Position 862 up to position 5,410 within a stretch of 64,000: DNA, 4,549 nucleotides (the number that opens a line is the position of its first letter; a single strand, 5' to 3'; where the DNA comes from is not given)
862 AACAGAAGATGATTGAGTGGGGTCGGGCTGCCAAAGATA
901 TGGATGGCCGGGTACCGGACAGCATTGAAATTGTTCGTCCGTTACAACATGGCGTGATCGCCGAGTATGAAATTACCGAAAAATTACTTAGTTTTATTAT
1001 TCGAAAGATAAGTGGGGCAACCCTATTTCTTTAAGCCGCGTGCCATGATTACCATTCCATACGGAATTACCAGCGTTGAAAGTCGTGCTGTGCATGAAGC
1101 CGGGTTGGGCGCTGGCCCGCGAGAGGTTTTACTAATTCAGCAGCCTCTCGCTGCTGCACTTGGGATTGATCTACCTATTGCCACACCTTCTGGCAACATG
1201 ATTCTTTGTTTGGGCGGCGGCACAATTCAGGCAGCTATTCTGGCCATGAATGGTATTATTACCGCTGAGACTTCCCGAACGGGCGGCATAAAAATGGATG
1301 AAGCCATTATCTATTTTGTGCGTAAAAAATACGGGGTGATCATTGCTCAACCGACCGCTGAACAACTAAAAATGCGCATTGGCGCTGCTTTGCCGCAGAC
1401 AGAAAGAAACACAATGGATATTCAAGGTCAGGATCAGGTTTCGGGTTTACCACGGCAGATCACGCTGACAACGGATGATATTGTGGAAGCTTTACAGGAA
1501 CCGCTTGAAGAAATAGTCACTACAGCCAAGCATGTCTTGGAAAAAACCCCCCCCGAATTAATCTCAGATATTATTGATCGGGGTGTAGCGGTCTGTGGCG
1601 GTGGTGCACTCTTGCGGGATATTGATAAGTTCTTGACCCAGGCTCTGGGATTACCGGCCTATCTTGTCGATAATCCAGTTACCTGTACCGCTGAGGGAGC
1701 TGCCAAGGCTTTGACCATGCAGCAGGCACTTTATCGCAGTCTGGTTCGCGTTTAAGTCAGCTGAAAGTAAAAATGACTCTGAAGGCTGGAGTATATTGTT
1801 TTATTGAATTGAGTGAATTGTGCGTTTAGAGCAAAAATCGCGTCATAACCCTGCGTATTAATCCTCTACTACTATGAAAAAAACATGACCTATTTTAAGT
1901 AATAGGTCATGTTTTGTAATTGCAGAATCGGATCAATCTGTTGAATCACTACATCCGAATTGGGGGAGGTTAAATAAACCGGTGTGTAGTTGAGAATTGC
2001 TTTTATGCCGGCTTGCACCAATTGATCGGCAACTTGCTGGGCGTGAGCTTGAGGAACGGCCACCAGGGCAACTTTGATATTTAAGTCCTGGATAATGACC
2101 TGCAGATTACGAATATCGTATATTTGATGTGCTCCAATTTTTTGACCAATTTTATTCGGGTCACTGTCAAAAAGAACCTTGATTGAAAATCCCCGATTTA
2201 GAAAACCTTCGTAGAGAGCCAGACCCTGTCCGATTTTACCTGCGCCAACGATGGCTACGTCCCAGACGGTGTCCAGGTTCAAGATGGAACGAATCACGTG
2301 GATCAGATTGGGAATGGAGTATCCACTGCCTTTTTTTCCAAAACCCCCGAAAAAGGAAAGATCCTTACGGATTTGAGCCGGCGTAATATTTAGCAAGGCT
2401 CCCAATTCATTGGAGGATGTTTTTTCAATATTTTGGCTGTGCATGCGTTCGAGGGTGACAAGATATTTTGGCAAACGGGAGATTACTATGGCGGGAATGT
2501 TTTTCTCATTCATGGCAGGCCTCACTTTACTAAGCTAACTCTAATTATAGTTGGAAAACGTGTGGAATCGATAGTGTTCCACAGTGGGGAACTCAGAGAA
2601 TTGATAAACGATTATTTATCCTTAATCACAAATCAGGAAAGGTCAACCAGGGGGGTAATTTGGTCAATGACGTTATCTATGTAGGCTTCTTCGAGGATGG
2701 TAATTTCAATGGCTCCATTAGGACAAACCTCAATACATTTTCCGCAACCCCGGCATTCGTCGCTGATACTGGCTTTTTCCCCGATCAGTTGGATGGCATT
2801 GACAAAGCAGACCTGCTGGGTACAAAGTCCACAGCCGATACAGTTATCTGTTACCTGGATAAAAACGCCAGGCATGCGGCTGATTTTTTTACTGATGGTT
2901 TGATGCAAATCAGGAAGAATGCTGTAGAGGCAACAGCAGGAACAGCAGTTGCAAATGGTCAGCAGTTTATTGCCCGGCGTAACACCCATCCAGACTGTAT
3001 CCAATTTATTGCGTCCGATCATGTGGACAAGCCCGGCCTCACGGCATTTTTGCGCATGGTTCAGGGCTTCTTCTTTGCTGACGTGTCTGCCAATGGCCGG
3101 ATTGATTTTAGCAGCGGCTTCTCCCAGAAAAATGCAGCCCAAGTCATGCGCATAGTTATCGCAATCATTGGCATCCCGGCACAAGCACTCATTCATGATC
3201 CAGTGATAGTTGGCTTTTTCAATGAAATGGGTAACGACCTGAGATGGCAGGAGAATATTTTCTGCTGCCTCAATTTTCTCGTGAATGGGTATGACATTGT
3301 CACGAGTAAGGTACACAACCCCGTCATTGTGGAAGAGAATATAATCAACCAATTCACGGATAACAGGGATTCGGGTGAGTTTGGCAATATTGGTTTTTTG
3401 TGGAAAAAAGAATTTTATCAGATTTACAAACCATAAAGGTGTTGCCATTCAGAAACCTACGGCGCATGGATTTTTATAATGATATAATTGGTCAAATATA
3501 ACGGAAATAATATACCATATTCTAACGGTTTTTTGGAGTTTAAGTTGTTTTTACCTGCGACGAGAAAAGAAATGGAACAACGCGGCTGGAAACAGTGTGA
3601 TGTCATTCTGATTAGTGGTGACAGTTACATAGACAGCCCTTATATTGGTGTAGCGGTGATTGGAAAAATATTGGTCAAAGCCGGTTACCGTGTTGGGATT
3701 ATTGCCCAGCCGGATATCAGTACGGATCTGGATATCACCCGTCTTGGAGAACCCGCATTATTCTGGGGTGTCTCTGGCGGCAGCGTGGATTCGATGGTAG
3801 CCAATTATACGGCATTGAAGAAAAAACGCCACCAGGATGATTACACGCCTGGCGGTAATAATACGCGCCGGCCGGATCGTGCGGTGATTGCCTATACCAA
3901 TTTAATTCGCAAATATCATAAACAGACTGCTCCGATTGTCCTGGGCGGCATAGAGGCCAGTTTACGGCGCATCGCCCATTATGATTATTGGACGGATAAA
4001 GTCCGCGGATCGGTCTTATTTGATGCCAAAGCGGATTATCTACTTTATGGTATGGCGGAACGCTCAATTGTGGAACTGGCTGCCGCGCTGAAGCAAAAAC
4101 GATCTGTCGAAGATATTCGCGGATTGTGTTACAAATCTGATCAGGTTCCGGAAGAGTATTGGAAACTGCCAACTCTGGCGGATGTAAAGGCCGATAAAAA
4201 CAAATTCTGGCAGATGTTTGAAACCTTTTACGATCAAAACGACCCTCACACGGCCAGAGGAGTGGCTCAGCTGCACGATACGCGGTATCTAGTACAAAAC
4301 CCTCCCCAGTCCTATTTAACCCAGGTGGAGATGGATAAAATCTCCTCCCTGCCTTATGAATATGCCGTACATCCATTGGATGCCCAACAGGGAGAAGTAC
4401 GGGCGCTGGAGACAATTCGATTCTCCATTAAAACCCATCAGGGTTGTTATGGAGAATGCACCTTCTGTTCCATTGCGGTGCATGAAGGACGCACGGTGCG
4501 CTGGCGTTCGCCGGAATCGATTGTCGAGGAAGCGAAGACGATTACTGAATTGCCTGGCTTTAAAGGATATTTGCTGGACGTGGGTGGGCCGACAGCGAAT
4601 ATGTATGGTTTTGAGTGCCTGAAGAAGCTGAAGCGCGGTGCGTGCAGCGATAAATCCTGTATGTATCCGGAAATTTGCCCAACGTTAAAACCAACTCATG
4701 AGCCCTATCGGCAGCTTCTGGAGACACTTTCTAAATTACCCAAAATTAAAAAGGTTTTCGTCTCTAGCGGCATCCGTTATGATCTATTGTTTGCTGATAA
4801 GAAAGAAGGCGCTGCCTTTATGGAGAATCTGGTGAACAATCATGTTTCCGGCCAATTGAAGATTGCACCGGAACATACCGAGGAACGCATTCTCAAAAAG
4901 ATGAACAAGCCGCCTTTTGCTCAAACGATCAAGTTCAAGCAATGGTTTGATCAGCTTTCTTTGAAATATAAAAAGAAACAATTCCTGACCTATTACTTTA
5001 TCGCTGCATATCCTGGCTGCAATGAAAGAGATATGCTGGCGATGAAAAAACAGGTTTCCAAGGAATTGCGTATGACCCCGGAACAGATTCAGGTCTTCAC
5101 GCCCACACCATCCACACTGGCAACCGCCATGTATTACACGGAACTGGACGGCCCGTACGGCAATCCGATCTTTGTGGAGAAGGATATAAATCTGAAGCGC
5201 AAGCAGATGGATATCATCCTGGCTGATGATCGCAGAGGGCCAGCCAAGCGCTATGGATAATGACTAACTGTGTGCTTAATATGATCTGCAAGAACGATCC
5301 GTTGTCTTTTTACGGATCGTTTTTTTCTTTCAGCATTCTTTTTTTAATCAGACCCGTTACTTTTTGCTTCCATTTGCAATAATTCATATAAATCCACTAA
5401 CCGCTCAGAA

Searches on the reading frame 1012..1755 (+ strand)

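Call 44: search_protein_families(library=pfam, proteins=[window:1012-1755:+], max_evalue=0.0001)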
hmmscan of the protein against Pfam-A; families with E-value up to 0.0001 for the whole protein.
window:1012-1755:+ (247 aa): 3 families
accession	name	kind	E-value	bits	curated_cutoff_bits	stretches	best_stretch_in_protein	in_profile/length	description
PF06723.19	MreB_Mbl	-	2.9e-81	273.3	27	1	5-239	90-324/327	MreB/Mbl protein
PF14450.12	FtsA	-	2.1e-07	31.8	31.8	1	67-227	5-125/127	Cell division protein FtsA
PF00012.26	HSP70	-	1.5e-05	23.9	20.6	1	11-108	136-239/599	Hsp70 protein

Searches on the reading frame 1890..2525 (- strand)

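Call 44: search_protein_families(library=pfam, proteins=[window:1890-2525:-], max_evalue=0.0001)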
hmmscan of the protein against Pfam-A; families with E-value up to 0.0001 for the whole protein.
window:1890-2525:- (211 aa): 3 families
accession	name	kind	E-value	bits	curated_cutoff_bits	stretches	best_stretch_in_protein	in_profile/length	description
PF02629.25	CoA_binding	-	3.2e-20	73.1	22.3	1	88-183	4-97/97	CoA binding domain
PF06971.19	Put_DNA-bind_N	-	1.4e-17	64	27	1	9-57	1-49/49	Putative DNA-binding protein N-terminus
PF01408.29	GFO_IDH_MocA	-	5.3e-06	27.6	24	1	90-178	3-91/120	Oxidoreductase family, NAD-binding Rossmann fold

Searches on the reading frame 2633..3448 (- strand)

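Call 44: search_protein_families(library=pfam, proteins=[window:2633-3448:-], max_evalue=0.0001)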
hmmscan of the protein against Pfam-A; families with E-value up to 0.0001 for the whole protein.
window:2633-3448:- (271 aa): 6 families
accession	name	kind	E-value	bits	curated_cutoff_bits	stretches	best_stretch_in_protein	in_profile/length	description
PF00037.32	Fer4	-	4.8e-09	36.1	21.1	1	229-248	5-24/24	4Fe-4S binding domain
PF12838.12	Fer4_7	-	5.7e-08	33.6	27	1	202-246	1-52/52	4Fe-4S dicluster domain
PF14697.11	Fer4_21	-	2.3e-07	31.2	35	1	201-248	6-58/59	4Fe-4S dicluster domain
PF13237.11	Fer4_10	-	1.7e-06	28.3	25.5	1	199-243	5-53/53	4Fe-4S dicluster domain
PF25160.1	LdpA_Fe-S-bd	-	3.4e-06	27.2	27.6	1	211-248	10-44/49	LdpA Fe-S cluster-binding domain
PF13187.11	Fer4_9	-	4.6e-05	23.8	27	1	202-247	1-52/52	4Fe-4S dicluster domain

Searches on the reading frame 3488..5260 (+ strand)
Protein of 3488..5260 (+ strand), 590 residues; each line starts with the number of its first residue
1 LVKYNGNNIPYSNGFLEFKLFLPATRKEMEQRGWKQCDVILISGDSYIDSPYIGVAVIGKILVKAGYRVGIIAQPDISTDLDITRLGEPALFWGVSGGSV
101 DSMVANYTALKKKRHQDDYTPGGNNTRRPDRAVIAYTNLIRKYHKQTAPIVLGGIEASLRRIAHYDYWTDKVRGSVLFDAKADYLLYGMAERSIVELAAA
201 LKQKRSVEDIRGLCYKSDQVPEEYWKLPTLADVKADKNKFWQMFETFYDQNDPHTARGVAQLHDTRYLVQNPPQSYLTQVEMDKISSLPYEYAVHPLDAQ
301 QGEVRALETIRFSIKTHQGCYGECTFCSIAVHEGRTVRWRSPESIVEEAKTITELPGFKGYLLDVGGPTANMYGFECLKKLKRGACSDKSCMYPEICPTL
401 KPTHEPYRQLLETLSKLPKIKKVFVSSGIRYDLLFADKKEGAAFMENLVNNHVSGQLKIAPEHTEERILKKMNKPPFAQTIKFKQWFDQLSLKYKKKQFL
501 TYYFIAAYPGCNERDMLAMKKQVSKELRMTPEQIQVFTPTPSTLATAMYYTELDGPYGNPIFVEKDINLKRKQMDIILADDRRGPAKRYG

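Call 44: search_protein_families(library=pfam, proteins=[window:3488-5260:+], max_evalue=0.0001)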
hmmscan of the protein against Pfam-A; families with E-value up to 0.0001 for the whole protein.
window:3488-5260:+ (590 aa): 3 families
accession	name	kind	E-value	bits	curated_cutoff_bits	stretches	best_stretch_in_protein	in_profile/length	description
PF08497.15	Radical_SAM_N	-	6.7e-119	397.1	25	1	21-313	1-301/301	Radical SAM N-terminal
PF04055.27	Radical_SAM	-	1.3e-09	38.9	29.5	1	316-519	3-162/166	Radical SAM superfamily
PF11842.13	DUF3362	-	3.4e-05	24.5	27.6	1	532-554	1-23/151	Domain of unknown function (DUF3362)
